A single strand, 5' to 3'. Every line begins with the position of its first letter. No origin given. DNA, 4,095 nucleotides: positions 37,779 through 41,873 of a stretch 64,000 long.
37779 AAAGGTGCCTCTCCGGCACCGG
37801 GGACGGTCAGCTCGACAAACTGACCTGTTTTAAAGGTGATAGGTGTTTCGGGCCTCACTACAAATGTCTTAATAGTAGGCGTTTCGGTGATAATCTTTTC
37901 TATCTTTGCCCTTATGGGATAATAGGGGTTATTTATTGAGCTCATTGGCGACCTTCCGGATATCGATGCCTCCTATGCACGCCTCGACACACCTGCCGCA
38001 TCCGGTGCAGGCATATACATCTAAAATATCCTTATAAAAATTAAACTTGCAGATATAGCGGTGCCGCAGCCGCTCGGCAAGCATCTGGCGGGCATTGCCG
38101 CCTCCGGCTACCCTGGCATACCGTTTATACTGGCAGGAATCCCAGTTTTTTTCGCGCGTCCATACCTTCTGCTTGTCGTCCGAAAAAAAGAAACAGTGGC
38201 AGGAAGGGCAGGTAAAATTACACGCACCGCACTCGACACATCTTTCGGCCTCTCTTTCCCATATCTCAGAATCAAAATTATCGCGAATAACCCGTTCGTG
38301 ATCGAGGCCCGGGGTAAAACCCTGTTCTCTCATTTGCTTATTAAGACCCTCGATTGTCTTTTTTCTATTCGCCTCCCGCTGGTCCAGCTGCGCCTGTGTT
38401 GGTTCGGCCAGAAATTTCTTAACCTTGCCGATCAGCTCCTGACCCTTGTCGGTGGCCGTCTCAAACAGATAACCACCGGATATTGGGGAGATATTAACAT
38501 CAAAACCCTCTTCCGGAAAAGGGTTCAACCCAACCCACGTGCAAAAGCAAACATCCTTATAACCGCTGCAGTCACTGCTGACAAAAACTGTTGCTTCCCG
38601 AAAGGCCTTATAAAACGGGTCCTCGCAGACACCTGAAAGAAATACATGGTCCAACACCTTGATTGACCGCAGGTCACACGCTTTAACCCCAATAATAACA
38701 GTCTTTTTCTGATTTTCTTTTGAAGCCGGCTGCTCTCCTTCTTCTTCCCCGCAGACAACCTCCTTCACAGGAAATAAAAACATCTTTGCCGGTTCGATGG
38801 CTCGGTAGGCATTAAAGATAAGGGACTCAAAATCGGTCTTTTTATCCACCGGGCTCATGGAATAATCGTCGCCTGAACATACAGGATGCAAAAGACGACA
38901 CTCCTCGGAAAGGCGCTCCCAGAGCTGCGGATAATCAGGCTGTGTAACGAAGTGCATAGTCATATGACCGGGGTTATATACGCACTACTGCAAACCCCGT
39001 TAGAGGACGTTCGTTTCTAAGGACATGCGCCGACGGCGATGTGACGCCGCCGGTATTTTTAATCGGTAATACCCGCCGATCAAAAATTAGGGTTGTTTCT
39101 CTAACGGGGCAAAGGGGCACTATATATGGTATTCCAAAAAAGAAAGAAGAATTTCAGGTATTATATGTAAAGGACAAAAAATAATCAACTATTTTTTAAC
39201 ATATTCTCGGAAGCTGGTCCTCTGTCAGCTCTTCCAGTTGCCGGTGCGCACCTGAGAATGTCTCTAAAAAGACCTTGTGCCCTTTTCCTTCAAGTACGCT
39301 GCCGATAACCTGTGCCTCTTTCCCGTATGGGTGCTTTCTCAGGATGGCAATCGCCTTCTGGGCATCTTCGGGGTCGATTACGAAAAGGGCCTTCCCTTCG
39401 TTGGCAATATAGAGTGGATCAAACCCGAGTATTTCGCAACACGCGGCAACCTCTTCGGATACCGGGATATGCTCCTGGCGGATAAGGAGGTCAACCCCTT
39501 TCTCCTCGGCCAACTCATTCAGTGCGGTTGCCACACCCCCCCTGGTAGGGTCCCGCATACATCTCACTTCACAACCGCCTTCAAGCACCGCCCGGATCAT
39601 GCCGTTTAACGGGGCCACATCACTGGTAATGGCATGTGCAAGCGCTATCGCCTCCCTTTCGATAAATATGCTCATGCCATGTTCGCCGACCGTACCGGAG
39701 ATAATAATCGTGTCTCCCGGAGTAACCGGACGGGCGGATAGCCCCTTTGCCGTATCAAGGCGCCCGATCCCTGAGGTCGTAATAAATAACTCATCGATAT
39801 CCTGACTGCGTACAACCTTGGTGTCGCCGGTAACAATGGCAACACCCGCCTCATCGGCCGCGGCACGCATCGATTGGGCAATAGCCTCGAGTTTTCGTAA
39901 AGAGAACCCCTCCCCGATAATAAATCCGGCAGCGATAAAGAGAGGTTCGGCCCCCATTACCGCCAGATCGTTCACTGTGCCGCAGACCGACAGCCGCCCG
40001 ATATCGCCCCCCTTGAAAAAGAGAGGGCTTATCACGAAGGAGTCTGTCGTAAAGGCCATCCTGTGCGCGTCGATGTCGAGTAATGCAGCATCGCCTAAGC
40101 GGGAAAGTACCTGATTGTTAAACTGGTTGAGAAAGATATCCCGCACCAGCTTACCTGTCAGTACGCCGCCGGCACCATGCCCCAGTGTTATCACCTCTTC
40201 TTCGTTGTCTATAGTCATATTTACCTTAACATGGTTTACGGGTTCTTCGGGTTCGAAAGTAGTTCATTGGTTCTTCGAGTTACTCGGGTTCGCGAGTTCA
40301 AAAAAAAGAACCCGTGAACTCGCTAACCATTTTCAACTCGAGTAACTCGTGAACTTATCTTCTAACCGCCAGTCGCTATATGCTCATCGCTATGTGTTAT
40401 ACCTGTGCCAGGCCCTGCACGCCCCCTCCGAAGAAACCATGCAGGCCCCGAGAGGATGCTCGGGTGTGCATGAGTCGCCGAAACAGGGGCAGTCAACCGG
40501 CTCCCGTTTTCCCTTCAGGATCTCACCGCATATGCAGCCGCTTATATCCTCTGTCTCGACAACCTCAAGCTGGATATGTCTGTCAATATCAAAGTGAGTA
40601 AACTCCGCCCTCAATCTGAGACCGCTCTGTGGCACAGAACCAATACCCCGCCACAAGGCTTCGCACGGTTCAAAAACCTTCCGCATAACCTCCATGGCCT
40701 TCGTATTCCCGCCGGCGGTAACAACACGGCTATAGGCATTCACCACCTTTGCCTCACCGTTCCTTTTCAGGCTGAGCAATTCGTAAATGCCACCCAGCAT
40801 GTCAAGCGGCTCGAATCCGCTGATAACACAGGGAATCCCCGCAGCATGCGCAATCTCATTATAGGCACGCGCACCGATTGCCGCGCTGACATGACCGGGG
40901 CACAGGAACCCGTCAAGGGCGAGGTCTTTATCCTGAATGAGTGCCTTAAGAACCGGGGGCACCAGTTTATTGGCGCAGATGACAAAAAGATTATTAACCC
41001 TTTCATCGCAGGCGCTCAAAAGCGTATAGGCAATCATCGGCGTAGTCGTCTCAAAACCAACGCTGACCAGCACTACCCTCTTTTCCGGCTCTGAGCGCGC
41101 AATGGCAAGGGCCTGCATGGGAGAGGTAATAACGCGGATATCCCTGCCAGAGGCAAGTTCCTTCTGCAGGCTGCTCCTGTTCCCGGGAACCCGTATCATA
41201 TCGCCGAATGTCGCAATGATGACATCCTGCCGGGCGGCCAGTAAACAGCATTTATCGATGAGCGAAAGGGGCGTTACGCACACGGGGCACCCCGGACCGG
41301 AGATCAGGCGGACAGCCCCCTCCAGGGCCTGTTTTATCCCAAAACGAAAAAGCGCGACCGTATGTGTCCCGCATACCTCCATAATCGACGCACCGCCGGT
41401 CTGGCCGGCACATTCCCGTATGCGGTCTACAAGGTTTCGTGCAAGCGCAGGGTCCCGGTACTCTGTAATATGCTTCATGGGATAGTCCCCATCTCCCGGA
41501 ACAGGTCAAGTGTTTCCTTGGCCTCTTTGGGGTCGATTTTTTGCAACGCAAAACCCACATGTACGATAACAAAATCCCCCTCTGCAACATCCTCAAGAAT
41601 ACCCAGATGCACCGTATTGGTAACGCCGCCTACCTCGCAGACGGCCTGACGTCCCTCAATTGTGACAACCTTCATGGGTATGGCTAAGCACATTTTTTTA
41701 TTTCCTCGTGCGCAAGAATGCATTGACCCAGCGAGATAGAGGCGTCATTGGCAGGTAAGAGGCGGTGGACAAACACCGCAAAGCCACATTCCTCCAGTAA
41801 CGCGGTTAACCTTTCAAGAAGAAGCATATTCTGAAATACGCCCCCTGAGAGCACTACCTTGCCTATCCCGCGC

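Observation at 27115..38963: Hybrid operon: a sulfhydrogenase-type beta/gamma NAD(P)H module and polyferredoxin joined to an Mrp-Mbh (group 4) [NiFe]-hydrogenase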

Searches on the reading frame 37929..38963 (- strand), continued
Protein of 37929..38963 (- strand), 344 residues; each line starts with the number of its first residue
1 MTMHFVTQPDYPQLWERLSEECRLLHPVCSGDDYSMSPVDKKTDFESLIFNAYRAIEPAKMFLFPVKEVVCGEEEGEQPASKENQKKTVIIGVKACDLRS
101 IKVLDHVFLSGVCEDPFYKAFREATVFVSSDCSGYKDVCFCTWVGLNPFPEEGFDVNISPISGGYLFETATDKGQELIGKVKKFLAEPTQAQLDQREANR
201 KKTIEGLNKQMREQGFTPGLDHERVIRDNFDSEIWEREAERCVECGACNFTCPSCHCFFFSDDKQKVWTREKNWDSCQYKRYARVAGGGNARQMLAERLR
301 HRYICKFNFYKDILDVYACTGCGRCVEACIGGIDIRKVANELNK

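Call 35: search_solved_structures(query=window:37929-38963:-, max_evalue=0.001, show_alignments=1)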
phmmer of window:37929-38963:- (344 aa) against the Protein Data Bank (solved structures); distinct sequences matched with E-value up to 0.001: 1.
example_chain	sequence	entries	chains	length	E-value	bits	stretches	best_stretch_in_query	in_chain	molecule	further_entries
9nez_B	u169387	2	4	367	2.1e-42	148.8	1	13-334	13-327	Sulfhydrogenase 1 subunit beta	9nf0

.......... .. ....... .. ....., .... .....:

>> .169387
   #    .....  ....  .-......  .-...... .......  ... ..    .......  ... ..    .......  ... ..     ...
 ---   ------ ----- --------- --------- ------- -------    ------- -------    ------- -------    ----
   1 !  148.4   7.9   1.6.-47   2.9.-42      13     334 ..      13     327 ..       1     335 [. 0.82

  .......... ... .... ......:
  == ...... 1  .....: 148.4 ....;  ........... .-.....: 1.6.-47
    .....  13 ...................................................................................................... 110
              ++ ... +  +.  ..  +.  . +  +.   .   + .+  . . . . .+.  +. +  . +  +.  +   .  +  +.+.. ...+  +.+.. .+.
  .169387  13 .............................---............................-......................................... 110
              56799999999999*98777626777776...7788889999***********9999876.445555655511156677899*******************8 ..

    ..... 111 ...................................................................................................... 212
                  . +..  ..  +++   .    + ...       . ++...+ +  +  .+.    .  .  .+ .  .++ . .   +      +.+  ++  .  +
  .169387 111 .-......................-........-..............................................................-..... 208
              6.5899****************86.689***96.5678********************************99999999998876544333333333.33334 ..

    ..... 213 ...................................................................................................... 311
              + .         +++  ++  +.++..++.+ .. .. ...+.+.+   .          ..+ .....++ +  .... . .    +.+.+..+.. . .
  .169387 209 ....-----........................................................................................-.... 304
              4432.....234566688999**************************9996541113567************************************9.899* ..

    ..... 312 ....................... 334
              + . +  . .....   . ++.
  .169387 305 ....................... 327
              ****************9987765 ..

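Call 56: find_encoding_contigs(protein=P0001, flank=8000, max_places=2)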
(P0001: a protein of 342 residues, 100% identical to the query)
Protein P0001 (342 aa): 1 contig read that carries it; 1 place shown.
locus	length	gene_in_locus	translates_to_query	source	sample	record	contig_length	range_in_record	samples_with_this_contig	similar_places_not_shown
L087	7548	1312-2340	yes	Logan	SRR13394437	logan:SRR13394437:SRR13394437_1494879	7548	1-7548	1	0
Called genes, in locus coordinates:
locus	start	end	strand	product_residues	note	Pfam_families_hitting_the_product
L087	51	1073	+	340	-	PF00586:AIRS, PF02769:AIRS_C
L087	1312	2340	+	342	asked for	PF13187:Fer4_9 (faint), PF00037:Fer4 (faint), PF12797:Fer4_2 (faint), PF13183:Fer4_8 (faint), PF17179:Fer4_22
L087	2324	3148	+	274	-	PF00970:FAD_binding_6 (faint), PF00175:NAD_binding_1, PF10418:DHODB_Fe-S_bind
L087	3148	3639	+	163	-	PF00037:Fer4 (faint), PF13187:Fer4_9 (faint), PF13484:Fer4_16 (faint), PF12838:Fer4_7 (weak), PF13247:Fer4_11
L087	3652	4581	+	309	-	PF00146:NADHdh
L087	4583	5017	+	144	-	PF01058:Oxidored_q6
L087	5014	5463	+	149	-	PF00329:Complex1_30kDa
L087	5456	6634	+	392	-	PF00374:NiFeSe_Hases, PF00346:Complex1_49kDa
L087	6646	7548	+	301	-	?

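Call 60: search_protein_families(library=pfam, proteins=[L080:4850-6301:+, L003:11966-12721:+, L074:2818-3177:+, L001:12020-12781:+], max_evalue=0.01)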
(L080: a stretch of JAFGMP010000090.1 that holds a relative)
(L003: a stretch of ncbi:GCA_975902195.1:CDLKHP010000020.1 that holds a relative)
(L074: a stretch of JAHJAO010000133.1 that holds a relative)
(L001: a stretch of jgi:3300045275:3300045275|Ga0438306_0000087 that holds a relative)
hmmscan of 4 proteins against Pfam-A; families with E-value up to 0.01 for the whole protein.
L080:4850-6301:+ (483 aa): 2 families
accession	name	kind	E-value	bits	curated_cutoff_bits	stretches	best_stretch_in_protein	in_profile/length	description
PF04879.21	Molybdop_Fe4S4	-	1.3e-12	47.9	22.7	1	13-64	4-55/55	Molybdopterin oxidoreductase Fe4S4 domain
PF00384.28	Molybdopterin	-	1.9e-07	30.9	24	1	77-415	16-352/353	Molybdopterin oxidoreductase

L003:11966-12721:+ (251 aa): 46 families (the best 25 are shown)
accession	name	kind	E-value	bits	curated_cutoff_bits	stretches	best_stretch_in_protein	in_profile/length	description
PF00515.34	TPR_1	-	2.1e-45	151.2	27.8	5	133-165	2-34/34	Tetratricopeptide repeat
PF13414.12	TPR_11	-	6.2e-43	144.7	26.8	6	73-112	3-42/42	TPR repeat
PF07719.23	TPR_2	-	1.1e-42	141.1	27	5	200-233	1-34/34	Tetratricopeptide repeat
PF13432.12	TPR_16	-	1.1e-32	112.5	32.7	4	102-160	1-59/65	Tetratricopeptide repeat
PF13181.12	TPR_8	-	5.7e-29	98.2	25.7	3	200-233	1-34/34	Tetratricopeptide repeat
PF13431.12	TPR_17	-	1.4e-27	94.1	24.4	3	88-118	3-33/34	Tetratricopeptide repeat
PF14559.12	TPR_19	-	1.7e-26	92.8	25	4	40-85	1-46/68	Tetratricopeptide repeat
PF13428.12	TPR_14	-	3.2e-23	80.3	23.5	3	100-139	3-42/44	Tetratricopeptide repeat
PF13174.12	TPR_6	-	2.5e-21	75.2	26.3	3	134-164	2-32/33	Tetratricopeptide repeat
PF13424.12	TPR_12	-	4.6e-18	65.6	30.1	4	100-160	5-73/77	Tetratricopeptide repeat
PF13176.12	TPR_7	-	6.1e-15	54.4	27.9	0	134-164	1-31/36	Tetratricopeptide repeat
PF24575.1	TPR_Slam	-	2.8e-14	53.9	35.2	2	137-178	52-93/104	Surface lipoprotein assembly modifier, N-terminal TPR repeats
PF13371.12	TPR_9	-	7.3e-14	52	35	1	175-238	4-67/73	Tetratricopeptide repeat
PF03704.23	BTAD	-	4.1e-12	47.1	22.1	1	16-87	48-119/146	Bacterial transcriptional activator domain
PF23558.1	TPR_P4H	-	2.6e-10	40.7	27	0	205-245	47-87/91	Prolyl 4-hydroxylase peptide-substrate-binding domain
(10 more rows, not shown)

L074:2818-3177:+ (119 aa): 2 families
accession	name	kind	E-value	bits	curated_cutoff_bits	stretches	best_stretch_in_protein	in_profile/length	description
PF05635.17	23S_rRNA_IVP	-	9.3e-41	138.8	33.8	1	8-111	1-104/106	23S rRNA-intervening sequence protein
PF22296.2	bAvd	-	8.6e-06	26.6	40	1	13-117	4-106/107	bAvd-like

L001:12020-12781:+ (253 aa): 44 families (the best 25 are shown)
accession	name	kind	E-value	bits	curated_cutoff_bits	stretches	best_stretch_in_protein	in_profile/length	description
PF00515.34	TPR_1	-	4.9e-48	159.5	27.8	5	202-235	1-34/34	Tetratricopeptide repeat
PF07719.23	TPR_2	-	8.7e-45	147.6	27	5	202-235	1-34/34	Tetratricopeptide repeat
PF13414.12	TPR_11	-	6.4e-40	135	26.8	6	39-77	1-39/42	TPR repeat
PF13432.12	TPR_16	-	2.9e-31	108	32.7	4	37-98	2-63/65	Tetratricopeptide repeat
PF13181.12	TPR_8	-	1.2e-30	103.4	25.7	4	202-235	1-34/34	Tetratricopeptide repeat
PF13431.12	TPR_17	-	1.3e-26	91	24.4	3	55-87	2-34/34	Tetratricopeptide repeat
PF13428.12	TPR_14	-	3.1e-25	86.5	23.5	3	35-74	4-43/44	Tetratricopeptide repeat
PF14559.12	TPR_19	-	1.7e-23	83.1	25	3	42-92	1-51/68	Tetratricopeptide repeat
PF13174.12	TPR_6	-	1.2e-19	70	26.3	2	204-234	2-32/33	Tetratricopeptide repeat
PF13424.12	TPR_12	-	1.5e-18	67.2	30.1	3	102-162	5-73/77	Tetratricopeptide repeat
PF13176.12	TPR_7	-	5.7e-17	60.7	27.9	2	136-166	1-31/36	Tetratricopeptide repeat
PF13371.12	TPR_9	-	1.7e-13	50.8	35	2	41-97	4-60/73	Tetratricopeptide repeat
PF24575.1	TPR_Slam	-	1.4e-12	48.4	35.2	2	139-181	52-94/104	Surface lipoprotein assembly modifier, N-terminal TPR repeats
PF23914.1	TPR_CcmH_CycH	-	4.9e-10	39.9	42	1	106-200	56-153/158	Cytochrome c-type biogenesis protein H TPR domain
PF23558.1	TPR_P4H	-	1.4e-09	38.4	27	0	207-248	47-88/91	Prolyl 4-hydroxylase peptide-substrate-binding domain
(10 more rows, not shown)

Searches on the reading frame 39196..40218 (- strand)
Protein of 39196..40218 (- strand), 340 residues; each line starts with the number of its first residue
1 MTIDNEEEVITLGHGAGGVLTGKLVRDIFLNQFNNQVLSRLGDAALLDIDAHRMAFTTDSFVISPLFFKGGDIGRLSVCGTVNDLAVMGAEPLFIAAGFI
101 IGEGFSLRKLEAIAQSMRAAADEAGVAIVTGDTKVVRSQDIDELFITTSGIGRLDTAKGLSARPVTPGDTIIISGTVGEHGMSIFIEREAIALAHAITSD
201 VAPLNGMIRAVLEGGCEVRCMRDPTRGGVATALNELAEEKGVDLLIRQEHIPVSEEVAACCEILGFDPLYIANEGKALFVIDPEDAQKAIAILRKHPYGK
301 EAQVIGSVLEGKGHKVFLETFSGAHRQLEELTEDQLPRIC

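Call 32: search_protein_families(library=pfam, proteins=[window:39196-40218:-], max_evalue=0.00001)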
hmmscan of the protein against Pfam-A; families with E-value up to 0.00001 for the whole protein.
window:39196-40218:- (340 aa): 2 families
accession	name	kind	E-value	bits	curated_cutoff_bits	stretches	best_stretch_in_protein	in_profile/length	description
PF02769.27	AIRS_C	-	5.5e-26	92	23.1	1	167-318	2-155/156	AIR synthase related protein, C-terminal domain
PF00586.29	AIRS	-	3.9e-25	88.9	24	1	43-153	3-111/112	AIR synthase related protein, N-terminal domain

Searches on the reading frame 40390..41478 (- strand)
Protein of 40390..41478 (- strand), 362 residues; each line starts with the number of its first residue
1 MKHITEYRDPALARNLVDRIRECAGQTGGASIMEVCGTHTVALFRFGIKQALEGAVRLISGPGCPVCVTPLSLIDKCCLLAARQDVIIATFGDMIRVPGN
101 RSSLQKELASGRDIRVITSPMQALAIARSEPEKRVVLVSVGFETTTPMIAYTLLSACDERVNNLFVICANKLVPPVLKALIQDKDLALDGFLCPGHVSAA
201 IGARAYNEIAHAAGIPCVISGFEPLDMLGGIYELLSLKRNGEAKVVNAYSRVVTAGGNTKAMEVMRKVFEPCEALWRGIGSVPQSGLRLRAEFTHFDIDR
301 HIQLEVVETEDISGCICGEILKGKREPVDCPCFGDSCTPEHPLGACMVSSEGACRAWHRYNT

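Call 32: search_protein_families(library=pfam, proteins=[window:40390-41478:-], max_evalue=0.00001)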
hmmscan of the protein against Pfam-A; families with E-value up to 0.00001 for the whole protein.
window:40390-41478:- (362 aa): 1 family
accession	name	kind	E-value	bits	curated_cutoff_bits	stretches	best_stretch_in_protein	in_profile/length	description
PF01924.21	HypD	-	1.6e-140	468.7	25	1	12-361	2-351/351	Hydrogenase formation hypA family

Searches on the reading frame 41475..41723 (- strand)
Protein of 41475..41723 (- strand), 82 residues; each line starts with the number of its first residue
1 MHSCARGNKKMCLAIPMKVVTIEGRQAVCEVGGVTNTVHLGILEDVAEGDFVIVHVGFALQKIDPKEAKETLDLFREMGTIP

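Call 32: search_protein_families(library=pfam, proteins=[window:41475-41723:-], max_evalue=0.00001)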
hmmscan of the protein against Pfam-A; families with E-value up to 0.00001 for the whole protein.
window:41475-41723:- (82 aa): 1 family
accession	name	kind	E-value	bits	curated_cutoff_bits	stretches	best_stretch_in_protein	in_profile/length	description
PF01455.23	HupF_HypC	-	7.5e-28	96.9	28.5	1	11-75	1-65/65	HupF/HypC family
